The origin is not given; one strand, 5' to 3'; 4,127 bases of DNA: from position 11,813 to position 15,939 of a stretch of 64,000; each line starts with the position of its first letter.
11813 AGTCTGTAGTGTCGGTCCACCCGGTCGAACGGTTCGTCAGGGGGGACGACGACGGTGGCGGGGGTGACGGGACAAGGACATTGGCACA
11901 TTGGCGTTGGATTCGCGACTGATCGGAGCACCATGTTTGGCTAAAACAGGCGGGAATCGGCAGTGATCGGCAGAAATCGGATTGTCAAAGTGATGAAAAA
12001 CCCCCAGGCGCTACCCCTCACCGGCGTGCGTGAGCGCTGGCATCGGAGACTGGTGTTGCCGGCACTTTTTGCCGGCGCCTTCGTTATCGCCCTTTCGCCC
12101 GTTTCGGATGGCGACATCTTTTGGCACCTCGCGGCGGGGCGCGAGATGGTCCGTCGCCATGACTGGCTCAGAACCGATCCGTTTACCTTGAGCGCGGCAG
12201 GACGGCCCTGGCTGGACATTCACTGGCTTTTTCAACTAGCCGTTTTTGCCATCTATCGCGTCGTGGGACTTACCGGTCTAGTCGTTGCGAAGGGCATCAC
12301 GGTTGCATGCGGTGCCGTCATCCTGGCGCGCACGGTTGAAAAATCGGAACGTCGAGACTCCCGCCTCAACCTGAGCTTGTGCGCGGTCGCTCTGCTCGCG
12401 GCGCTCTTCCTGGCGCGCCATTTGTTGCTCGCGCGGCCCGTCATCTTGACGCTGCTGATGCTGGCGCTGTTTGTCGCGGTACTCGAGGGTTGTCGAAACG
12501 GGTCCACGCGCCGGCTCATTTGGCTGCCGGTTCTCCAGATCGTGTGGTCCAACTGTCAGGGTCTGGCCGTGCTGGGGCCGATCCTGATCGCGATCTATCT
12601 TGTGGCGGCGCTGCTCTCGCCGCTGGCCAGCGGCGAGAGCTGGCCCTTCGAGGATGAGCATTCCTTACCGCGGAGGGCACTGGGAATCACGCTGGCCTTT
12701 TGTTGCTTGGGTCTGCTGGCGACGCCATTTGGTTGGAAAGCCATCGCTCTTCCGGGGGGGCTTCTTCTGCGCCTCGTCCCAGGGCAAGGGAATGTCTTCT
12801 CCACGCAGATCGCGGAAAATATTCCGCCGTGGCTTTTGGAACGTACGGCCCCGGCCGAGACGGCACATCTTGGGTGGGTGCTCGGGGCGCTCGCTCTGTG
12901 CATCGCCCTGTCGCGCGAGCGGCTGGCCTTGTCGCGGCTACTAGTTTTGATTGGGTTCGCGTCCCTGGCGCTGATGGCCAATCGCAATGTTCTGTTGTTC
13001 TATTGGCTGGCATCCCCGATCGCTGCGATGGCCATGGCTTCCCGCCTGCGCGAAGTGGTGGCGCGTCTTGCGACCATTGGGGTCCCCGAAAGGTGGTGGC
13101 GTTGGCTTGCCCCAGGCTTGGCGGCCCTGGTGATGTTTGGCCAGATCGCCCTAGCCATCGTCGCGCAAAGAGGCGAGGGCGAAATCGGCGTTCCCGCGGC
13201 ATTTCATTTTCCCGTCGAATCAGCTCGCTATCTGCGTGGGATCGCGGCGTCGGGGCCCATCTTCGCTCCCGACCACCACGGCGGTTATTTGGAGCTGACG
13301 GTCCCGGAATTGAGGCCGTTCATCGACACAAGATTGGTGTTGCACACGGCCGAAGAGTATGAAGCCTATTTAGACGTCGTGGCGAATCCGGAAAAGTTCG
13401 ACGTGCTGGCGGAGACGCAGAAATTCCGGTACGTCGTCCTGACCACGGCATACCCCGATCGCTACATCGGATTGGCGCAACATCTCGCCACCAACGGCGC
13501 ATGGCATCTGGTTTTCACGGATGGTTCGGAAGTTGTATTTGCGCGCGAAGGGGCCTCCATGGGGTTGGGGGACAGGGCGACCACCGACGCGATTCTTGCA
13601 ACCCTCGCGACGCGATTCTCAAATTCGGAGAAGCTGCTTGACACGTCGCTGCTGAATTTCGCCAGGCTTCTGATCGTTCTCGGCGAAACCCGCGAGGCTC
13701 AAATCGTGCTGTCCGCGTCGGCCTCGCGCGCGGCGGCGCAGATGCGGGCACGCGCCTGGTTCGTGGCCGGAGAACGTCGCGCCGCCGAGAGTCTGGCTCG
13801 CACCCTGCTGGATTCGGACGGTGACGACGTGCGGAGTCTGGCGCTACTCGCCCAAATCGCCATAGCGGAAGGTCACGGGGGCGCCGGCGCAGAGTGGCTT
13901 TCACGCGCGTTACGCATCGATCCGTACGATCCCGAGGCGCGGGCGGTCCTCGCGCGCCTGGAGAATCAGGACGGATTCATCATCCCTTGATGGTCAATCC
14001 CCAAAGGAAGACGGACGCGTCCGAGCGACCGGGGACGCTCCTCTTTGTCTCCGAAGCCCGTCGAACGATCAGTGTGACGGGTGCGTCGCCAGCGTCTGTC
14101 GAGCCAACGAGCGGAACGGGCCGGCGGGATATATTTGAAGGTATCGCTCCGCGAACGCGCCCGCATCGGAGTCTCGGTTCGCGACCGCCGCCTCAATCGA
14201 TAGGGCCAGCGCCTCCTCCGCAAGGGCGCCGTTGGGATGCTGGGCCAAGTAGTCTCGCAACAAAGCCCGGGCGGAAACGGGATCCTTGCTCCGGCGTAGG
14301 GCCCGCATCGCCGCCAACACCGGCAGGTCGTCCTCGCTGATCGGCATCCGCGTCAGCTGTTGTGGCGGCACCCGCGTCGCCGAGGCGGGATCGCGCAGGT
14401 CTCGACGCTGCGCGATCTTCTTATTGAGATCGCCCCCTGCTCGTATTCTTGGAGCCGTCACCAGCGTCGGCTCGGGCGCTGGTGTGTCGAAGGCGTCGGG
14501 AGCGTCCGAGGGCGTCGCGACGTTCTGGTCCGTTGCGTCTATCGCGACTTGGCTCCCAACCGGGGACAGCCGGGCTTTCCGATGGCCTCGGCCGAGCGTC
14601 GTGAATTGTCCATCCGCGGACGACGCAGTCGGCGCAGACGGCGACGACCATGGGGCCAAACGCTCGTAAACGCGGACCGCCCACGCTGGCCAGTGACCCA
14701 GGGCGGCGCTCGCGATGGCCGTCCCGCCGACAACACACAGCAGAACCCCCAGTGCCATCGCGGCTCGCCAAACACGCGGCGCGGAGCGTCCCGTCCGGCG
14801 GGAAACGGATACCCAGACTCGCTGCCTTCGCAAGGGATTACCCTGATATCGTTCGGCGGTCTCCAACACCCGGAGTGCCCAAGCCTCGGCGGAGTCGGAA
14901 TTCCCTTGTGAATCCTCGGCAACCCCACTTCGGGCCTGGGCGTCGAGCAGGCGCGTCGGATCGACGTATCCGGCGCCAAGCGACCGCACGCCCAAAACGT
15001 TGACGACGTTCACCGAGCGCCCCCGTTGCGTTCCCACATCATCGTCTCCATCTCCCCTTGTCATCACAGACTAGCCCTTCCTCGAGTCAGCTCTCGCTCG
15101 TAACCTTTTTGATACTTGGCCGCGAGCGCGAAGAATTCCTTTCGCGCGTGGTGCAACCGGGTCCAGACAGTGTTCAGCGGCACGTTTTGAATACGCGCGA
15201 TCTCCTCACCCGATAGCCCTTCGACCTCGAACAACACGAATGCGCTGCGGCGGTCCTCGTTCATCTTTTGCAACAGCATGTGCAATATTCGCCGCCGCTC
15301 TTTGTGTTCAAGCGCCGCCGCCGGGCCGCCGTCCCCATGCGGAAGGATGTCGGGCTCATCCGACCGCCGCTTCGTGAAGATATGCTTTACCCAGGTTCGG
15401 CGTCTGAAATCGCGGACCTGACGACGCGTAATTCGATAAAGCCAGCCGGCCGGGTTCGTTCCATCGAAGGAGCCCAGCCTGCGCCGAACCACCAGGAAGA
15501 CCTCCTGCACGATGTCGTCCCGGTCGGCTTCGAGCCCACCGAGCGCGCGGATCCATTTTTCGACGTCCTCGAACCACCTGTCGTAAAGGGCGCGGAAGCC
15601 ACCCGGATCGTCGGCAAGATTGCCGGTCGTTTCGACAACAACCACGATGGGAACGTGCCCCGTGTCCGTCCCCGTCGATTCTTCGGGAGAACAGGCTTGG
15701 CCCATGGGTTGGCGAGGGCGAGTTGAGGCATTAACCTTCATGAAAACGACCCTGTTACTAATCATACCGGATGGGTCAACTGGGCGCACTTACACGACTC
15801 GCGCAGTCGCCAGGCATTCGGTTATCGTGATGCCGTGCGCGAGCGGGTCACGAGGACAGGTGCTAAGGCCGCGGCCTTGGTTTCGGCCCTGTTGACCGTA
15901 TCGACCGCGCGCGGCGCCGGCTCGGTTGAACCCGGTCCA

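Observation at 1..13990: Eleven-gene envelope-glycan decoration locus fusing an Arn-like pentose-carrier module to a double AlgJ/AlgX plus MBOAT O-acetylation module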

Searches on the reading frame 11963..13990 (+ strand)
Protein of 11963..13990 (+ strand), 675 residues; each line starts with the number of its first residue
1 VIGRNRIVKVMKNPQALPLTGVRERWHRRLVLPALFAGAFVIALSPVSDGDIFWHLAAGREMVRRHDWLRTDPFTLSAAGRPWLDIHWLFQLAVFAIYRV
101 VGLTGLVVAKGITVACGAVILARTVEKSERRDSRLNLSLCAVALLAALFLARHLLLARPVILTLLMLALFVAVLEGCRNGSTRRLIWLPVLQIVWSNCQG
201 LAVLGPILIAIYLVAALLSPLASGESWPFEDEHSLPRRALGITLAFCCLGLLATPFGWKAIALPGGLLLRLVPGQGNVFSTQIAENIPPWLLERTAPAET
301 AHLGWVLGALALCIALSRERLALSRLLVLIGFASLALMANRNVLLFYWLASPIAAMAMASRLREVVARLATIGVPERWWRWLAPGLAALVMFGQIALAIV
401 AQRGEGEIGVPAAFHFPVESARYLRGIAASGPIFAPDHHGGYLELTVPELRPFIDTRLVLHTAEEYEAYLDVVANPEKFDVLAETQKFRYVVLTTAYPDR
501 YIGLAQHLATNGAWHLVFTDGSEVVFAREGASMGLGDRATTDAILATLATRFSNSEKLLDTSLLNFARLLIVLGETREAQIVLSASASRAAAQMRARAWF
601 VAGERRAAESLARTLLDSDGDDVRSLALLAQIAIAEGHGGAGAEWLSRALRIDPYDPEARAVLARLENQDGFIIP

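Call 4: search_protein_families(library=pfam, proteins=[window:11963-13990:+], max_evalue=0.01)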
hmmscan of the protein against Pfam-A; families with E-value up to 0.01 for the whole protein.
window:11963-13990:+ (675 aa): 3 families
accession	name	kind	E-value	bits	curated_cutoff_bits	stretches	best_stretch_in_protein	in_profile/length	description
PF14559.12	TPR_19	-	6.7e-06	26.8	25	1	603-666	5-68/68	Tetratricopeptide repeat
PF13432.12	TPR_16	-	0.0019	19.1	32.7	1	595-657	3-65/65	Tetratricopeptide repeat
PF13428.12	TPR_14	-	0.0042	18.1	23.5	1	625-666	3-44/44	Tetratricopeptide repeat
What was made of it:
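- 11963..13990 (+): GT-C-fold glycosyltransferase with a C-terminal alpha/beta domain and TPR domain (675 aa). It is the predicted periplasmic transferase that uses a polyprenyl-phosphate-pentose donor. Only TPR_19 hits in Pfam (call 4).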

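Call 8: search_protein_families(library=ncbifam, proteins=[window:11963-13990:+], max_evalue=0.001)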
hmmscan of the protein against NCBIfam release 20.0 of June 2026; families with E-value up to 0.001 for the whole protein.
window:11963-13990:+ (675 aa): 0 families

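Call 22: find_homologous_proteins(query=window:11963-13990:+, max_evalue=0.00001)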
Query window:11963-13990:+ (675 aa): 381 proteins with E <= 0.00001 among 8000 candidates; the best 120 are listed.
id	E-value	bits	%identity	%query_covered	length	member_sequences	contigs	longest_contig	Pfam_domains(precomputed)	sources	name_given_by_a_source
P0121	0.0e+0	1479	100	100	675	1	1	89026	PF14559.13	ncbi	-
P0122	6.0e-265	899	66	96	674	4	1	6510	-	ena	-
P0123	1.5e-232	792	59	96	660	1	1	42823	PF14559.13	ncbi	-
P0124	1.5e-213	729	56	95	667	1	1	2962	PF14559.13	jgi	jgi:hypothetical protein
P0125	3.6e-210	718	79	62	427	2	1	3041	PF14559.13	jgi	jgi:hypothetical protein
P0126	1.7e-209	716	54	99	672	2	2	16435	PF14559.13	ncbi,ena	-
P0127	2.9e-202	692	53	93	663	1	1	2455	PF14559.13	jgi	jgi:hypothetical protein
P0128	1.2e-199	683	53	93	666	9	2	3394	-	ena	-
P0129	4.1e-198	678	53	95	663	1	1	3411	PF14559.13,PF13432.13,PF13428.13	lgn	-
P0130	1.1e-196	673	52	95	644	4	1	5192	PF14559.13,PF13432.13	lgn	-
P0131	3.4e-196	672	53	94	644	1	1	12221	-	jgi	jgi:hypothetical protein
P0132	3.9e-196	672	53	95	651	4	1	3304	-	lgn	-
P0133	1.8e-195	669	54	95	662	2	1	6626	PF14559.13,PF13432.13,PF07719.24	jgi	jgi:tetratricopeptide (TPR) repeat protein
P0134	1.9e-195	669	52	93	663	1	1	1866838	PF14559.13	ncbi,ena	-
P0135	8.6e-195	667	52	96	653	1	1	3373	PF14559.13,PF13432.13,PF13428.13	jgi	jgi:hypothetical protein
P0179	1.1e-183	631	52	95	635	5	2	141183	PF14559.13,PF13428.13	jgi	jgi:hypothetical protein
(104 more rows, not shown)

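Call 36: predict_structure(alignment_id=A1)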
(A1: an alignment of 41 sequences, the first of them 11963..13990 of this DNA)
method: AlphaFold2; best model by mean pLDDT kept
length: 675 residues; sequences in the alignment: 41
mean_pLDDT: 86.3   pTM: 0.87
mean pLDDT of the five models: 86.3, 85.0, 83.5, 83.3, 82.9
residues with pLDDT >= 90: 390; 70-90: 199; 50-70: 56; < 50: 30
segments of 3 or more residues with pLDDT < 50: 1-3, 13-16, 70-83, 456-460, 672-675
pLDDT, mean of each block of 10 residues (from residue 1): 52 54 85 96 87 84 73 38 65 94 95 97 90 88 95 77 95 95 96 89 93 95 81 94 96 77 68 58 76 82 93 89 95 92 94 92 88 82 86 93 87 90 96 85 89 59 74 89 94 79 92 96 95 95 97 92 95 95 94 96 96 96 95 93 95 86 79 46
secondary structure, 60 per line:
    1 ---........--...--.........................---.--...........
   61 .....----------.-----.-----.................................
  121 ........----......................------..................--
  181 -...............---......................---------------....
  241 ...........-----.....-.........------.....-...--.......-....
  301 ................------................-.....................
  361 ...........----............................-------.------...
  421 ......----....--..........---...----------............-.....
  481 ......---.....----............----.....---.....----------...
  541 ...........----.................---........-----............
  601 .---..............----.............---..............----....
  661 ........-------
elements in order (helices of 4 or more, strands of 3 or more residues): H4-11 H19-43 H50-65 H88-128 H133-154 H161-178 H182-196 H200-221 H237-251 H257-261 H263-271 H278-282 H289-295 H297-316 H323-338 H340-371 H376-403 H418-426 E431-434 H437-446 E450-452 H463-474 H476-486 E490-494 H499-510 E515-519 E523-527 H538-551 H556-572 H576-583 H589-601 H605-618 H623-635 H639-652 H657-668
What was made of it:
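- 11963..13990 (+): The AF2 model has pLDDT 86 and pTM 0.87 (call 36).
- On GT-C glycosyltransferase superfamily: The loop assignment comes from the model (call 36).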

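Call 39: fold_search(model_id=the predicted structure, library=pdb)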
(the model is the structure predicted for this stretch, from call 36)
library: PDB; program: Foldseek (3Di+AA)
matches with E <= 10: 1245; with E <= 0.001: 12
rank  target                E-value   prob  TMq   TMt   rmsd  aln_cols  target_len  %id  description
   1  8age_A                3.1e-06  1.00  0.50  0.52  10.8       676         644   12  Structure of yeast oligosaccharylransferase complex with acceptor peptide bound (released 2022-12-07)
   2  8b6l_I                3.2e-06  1.00  0.43  0.42  12.1       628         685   11  Subtomogram average of the human Sec61-TRAP-OSTA-translocon (released 2022-12-07)
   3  8agc_A                5.8e-06  1.00  0.48  0.47   9.8       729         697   12  Structure of yeast oligosaccharylransferase complex with lipid-linked oligosaccharide and non-acceptor peptide bound (released 2022-12-07)
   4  3wak                  8.7e-06  1.00  0.45  0.37  13.9       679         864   11  Crystal structure of the Archaeoglobus fulgidus oligosaccharyltransferase (O29867_ARCFU) in the apo form (released 2013-10-30)
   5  7oci_F                1.1e-05  1.00  0.44  0.47  11.3       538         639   12  Cryo-EM structure of yeast Ost6p containing oligosaccharyltransferase complex (released 2022-02-16)
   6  6s7o_A                1.5e-05  1.00  0.44  0.45  12.0       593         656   10  Cryo-EM structure of human oligosaccharyltransferase complex OST-A (released 2019-12-18)
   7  8pn9_A                4.0e-05  1.00  0.45  0.46  12.1       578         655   10  Structure of human oligosaccharyltransferase OST-A complex bound to NGI-1 (released 2024-05-08)
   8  6ftg_5                4.5e-05  1.00  0.41  0.43  15.2       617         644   11  Subtomogram average of OST-containing ribosome-translocon complexes from canine rough microsomal membranes (released 2018-03-21)
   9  6s7t_A                7.5e-05  1.00  0.43  0.41   8.3       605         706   10  Cryo-EM structure of human oligosaccharyltransferase complex OST-B (released 2019-12-18)
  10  3rce_A                2.0e-04  1.00  0.40  0.40   9.9       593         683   12  Bacterial oligosaccharyltransferase PglB (released 2011-06-15)
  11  7zli_A                2.6e-04  1.00  0.45  0.46   9.3       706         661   10  Cryo-EM structure of C-mannosyltransferase CeDPY19, in complex with Dol25-P-Man and bound to CMT2-Fab and anti-Fab nan (released 2023-01-11)
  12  7zlh_A                3.9e-04  1.00  0.45  0.46   8.8       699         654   11  Cryo-EM structure of C-mannosyltransferase CeDPY19, in apo state, bound to CMT2-Fab and anti-Fab nanobody (released 2023-01-11)
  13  9rtt_Q                3.5e-03  0.97  0.15  0.12  27.4       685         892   13  Activated Elongation Complex with IWS1 and ELOF1 (released 2025-09-03)
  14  9hvq_Q                5.0e-03  0.93  0.15  0.12  27.2       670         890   13  Structure of the transcribing Pol II-DSIF-PAF-SPT6-RECQL5 complex (released 2025-07-16)
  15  5dse_C                5.8e-03  0.91  0.18  0.17  30.5       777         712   12  Crystal Structure of the TTC7B/Hyccin Complex (released 2015-12-02)
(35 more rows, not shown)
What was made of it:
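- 11963..13990 (+): The Foldseek top 12 are all GT-C enzymes: STT3 8age_A (E 3e-6, TMq 0.50), AglB, PglB and DPY19 (call 39).
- On GT-C glycosyltransferase superfamily: All 12 Foldseek hits with E below 1e-3 are GT-C enzymes (calls 36, 39). Identity to structural matches is 10-12% (call 39).
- Calls 36 and 39: a confident model whose 12 significant matches are all GT-C enzymes.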

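Call 42: find_encoding_contigs(protein=P0179, flank=10000, max_places=2)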
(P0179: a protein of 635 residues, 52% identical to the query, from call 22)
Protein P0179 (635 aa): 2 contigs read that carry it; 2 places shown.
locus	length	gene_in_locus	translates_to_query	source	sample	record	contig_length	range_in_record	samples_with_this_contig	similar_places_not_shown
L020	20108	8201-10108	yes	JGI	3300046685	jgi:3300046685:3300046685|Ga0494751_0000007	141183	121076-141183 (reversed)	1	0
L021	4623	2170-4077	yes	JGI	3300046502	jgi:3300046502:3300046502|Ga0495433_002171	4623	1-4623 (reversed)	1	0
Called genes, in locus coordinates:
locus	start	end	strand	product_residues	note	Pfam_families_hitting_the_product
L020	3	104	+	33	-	?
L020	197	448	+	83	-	-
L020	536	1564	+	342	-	PF00762:Ferrochelatase, PF01903:CbiX (faint)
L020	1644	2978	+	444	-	PF13638:PIN_4, PF02562:PhoH, PF13604:AAA_30 (faint)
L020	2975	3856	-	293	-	PF03773:ArsP_1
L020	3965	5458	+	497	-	-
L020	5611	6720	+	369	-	-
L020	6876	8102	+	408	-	PF03629:SASA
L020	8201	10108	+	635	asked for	PF13428:TPR_14 (faint), PF14559:TPR_19 (faint)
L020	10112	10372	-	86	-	-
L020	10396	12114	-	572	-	PF00501:AMP-binding, PF13193:AMP-binding_C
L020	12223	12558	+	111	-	PF00550:PP-binding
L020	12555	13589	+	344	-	-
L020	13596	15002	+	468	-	PF03062:MBOAT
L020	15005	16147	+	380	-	PF16822:ALGX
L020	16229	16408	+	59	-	-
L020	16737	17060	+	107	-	-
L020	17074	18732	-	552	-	-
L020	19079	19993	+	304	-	-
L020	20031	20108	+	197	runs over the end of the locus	PF07638:Sigma70_ECF (weak), PF04542:Sigma70_r2, PF08281:Sigma70_r4_2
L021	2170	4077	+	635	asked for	PF13428:TPR_14 (faint), PF14559:TPR_19 (faint)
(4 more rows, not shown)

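Call 66: find_related_loci(query=A1, collection=metagenome_contigs, flank=10000)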
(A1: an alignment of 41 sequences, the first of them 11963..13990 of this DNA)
Query A1 (675 aa) in metagenome_contigs; peptide patterns used: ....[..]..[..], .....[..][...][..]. (x = any residue, [..] = any of these).
149 stretches matched a pattern; 87 encode a relative of the query (tblastn E <= 1e-3); the best 80 are kept; 80 distinct loci.
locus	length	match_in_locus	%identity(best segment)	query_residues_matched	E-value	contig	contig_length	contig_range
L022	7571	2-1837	57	115-670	0e+0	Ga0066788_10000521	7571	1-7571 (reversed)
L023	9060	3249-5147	53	28-669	0e+0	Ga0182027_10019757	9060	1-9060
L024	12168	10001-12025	54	2-671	0e+0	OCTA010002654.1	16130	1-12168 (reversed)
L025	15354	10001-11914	52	28-666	0e+0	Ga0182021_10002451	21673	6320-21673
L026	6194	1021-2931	53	28-668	0e+0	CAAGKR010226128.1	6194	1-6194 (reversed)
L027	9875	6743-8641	52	28-666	0e+0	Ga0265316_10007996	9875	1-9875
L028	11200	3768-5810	49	28-666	0e+0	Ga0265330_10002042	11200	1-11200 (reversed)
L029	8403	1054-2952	51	28-666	0e+0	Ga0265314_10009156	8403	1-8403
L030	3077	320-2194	50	46-668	0e+0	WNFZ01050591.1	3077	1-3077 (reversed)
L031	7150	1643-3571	51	28-668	1e-180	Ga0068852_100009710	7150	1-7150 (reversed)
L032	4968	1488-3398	52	28-666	0e+0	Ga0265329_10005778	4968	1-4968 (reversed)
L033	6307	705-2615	52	28-666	0e+0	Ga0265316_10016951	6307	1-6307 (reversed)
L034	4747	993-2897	52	23-666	0e+0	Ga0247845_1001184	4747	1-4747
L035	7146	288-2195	51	28-669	2e-179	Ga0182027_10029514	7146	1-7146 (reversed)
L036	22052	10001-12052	49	28-669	2e-176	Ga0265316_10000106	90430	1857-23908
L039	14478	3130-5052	53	28-666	3e-175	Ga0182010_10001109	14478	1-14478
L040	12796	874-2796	53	28-666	3e-175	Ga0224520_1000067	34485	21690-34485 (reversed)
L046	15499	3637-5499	51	43-666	2e-168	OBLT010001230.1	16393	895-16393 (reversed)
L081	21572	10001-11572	29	46-582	9e-66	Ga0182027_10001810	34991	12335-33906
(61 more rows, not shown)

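Call 71: search_protein_families(library=pfam, proteins=[L020:5611-6720:+, L020:12555-13589:+, L020:3965-5458:+, L020:10396-12114:-, L020:12223-12558:+, L020:15005-16147:+], max_evalue=1)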
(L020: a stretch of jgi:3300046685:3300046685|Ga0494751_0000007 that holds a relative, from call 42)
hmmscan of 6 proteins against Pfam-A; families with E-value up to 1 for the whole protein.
L020:5611-6720:+ (369 aa): 0 families

L020:12555-13589:+ (344 aa): 0 families

L020:3965-5458:+ (497 aa): 3 families
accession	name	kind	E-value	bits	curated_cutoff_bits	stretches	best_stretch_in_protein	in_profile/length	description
PF04015.17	DUF362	-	1.8e-26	93.9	24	1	200-441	1-197/200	Domain of unknown function (DUF362)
PF09861.14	Lar_N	-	1.2e-06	28.3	23.3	1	299-344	137-182/204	Lactate racemase N-terminal domain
PF21547.3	TTI1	-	0.25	11.7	27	1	417-458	43-84/90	TELO2-interacting protein 1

L020:10396-12114:- (572 aa): 2 families
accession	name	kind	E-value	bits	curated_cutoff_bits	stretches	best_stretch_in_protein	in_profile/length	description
PF00501.34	AMP-binding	-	5.1e-78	263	29.9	1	52-421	7-384/384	AMP-binding enzyme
PF13193.12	AMP-binding_C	-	1.5e-23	83.9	24.5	1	471-549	1-76/76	AMP-binding enzyme C-terminal domain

L020:12223-12558:+ (111 aa): 2 families
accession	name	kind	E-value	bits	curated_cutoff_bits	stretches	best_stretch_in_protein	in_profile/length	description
PF00550.31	PP-binding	-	2.7e-10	40.8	20.8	1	45-101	12-66/67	Phosphopantetheine attachment site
PF23159.1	WH_Rok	-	0.14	12.7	27.6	1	65-86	15-36/58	Repressor Rok winged helix domain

L020:15005-16147:+ (380 aa): 1 family
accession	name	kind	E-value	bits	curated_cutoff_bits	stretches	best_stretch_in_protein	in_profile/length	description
PF16822.11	ALGX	-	5e-30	105.5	26.5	1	88-363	2-268/268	SGNH hydrolase-like domain, acetyltransferase AlgX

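Call 76: search_protein_families(library=ncbifam, proteins=[L081:7302-8012:+], max_evalue=0.00001)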
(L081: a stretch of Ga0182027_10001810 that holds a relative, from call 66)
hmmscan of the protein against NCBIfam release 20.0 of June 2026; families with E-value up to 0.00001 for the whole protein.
L081:7302-8012:+ (237 aa): 9 families
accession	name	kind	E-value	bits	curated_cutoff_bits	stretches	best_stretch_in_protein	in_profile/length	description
NF058614.1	PPMAGASynPpgS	equivalog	1.2e-15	57.5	370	1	3-211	2-200/226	polyprenyl-phospho-N-acetylgalactosaminyl synthase PpgS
NF047588.1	GlcsyltransPgfSStrep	equivalog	2.2e-15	56.7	500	1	1-172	1-165/308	glycosyltransferase PgfS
TIGR03937.1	PgaC_IcaA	equivalog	1.2e-13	50.8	422.3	1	2-95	46-135/407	poly-beta-1,6-N-acetyl-D-glucosamine synthase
NF007986.1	PRK10714.1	equivalog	1.6e-12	47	529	1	2-161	7-159/316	undecaprenyl-phosphate 4-deoxy-4-formamido-L-arabinose transferase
NF007482.0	PRK10073.1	equivalog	2e-11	43.5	423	1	2-120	7-120/334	glycosyltransferase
NF047683.1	TeichurnBiosyTuaG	equivalog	2.9e-09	36.9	400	1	2-114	7-115/252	teichuronic acid biosynthesis protein TuaG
TIGR04182.1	glyco_TIGR04182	equivalog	6.5e-09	35.6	325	1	2-209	1-192/293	S-layer glycoprotein N-glycosyltransferase AglJ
TIGR04283.1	glyco_like_mftF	equivalog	9.6e-08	31.9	182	1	3-113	1-100/221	TIGR04283 family arsenosugar biosynthesis glycosyltransferase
NF041875.1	EPS_EpsD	equivalog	2.6e-07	30.4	370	1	3-136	1-128/325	exopolysaccharide biosynthesis glycosyltransferase EpsD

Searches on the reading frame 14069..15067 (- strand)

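Call 41: search_protein_families(library=pfam, proteins=[window:14069-15067:-], max_evalue=0.01)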
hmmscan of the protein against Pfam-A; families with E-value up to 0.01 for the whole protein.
window:14069-15067:- (332 aa): 1 family
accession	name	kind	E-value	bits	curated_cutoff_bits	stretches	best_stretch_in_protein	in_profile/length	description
PF13428.12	TPR_14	-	0.0039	18.2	23.5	1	251-288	5-42/44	Tetratricopeptide repeat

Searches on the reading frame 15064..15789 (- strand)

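Call 41: search_protein_families(library=pfam, proteins=[window:15064-15789:-], max_evalue=0.01)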
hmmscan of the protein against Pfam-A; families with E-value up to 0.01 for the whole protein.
window:15064-15789:- (241 aa): 5 families
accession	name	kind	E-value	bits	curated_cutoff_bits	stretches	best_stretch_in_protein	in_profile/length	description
PF08281.18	Sigma70_r4_2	-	2.8e-15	56.1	25.7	1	167-218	2-53/54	Sigma-70, region 4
PF04542.20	Sigma70_r2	-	1.7e-10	41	24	1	68-133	1-69/71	Sigma-70 region 2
PF04545.22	Sigma70_r4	-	0.0023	17.9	24.1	1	172-217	1-46/50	Sigma-70, region 4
PF22233.2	PhyR_sigma-like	-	0.0026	18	27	1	173-218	1-46/50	Response regulator PhyR, sigma-like domain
PF13384.12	HTH_23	-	0.0057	16.9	24.6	1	177-214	3-40/50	Homeodomain-like domain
